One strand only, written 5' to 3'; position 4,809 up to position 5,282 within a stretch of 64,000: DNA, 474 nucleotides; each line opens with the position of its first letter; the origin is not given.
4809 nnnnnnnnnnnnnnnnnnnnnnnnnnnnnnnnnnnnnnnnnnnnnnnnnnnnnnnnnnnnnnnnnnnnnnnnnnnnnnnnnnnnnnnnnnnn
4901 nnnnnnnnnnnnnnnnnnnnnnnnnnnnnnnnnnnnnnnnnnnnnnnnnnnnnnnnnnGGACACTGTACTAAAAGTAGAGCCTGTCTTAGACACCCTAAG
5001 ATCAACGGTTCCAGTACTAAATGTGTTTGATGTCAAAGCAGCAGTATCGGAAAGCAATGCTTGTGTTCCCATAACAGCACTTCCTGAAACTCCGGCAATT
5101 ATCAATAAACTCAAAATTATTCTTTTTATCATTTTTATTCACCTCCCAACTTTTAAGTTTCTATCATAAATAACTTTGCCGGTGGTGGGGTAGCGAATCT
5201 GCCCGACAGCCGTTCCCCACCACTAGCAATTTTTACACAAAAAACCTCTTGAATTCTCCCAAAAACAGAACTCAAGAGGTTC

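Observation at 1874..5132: SipW-like (ER-type) signal peptidase cluster with TasA/camelysin-like cognate proteins; peptidase carries its own substrate-like motif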

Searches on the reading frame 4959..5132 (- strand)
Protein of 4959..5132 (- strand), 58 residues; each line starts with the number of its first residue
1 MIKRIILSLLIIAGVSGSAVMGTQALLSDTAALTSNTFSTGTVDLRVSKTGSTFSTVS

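Call 5: search_protein_families(library=ncbifam, proteins=[window:4959-5132:-], max_evalue=10)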
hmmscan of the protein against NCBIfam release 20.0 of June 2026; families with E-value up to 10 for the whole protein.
seq(58 aa): 1 family
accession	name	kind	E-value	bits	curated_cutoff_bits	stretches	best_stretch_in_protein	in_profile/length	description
TIGR04088.1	cognate_SipW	domain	0.003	17.7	19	1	10-43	2-34/34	SipW-dependent-type signal peptide-containing protein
